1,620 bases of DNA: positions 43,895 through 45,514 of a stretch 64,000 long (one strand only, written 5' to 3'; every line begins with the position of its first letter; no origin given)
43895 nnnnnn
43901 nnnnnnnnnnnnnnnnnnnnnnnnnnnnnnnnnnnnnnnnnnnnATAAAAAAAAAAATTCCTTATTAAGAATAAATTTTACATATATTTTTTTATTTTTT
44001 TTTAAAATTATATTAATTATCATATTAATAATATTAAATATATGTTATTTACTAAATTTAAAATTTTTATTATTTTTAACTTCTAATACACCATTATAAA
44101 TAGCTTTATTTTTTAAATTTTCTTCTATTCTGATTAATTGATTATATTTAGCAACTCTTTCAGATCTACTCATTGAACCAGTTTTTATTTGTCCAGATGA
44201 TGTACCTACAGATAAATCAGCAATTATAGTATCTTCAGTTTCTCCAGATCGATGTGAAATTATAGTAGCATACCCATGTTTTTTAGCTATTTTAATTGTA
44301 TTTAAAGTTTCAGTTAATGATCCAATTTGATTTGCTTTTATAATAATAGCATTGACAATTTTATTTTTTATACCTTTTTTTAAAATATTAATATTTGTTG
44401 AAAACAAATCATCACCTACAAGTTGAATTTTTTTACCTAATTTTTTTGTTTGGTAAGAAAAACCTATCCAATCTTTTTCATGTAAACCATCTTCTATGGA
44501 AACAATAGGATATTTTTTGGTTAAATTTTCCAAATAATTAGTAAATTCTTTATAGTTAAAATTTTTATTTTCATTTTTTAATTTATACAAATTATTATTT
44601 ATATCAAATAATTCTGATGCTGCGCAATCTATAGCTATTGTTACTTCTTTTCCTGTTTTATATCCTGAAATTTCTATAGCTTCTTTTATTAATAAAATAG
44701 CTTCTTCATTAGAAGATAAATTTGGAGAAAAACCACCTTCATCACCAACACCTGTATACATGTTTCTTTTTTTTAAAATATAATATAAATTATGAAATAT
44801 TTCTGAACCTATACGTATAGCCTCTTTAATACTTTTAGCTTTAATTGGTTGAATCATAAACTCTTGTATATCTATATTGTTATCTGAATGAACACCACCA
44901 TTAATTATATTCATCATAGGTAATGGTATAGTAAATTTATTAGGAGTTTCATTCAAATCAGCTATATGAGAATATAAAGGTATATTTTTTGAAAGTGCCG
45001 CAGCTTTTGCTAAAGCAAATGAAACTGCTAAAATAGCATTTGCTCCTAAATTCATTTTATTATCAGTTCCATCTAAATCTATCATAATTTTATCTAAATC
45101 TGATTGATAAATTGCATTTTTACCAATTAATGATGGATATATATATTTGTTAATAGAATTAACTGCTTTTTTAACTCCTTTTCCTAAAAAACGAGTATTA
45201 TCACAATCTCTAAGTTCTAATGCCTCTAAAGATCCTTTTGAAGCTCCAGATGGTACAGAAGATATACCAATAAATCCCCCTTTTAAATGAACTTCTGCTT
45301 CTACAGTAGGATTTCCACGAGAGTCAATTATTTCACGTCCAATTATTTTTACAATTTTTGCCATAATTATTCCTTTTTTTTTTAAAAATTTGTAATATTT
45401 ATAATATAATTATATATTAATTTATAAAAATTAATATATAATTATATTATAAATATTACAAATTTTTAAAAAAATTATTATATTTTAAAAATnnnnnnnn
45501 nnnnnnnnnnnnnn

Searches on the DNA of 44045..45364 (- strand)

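Call 10: search_dna_similar(query=window:44045-45364:-, collection=plasmids, mode=near, max_rows=5)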
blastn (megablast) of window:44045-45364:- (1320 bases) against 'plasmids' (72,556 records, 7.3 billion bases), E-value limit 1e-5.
No match.
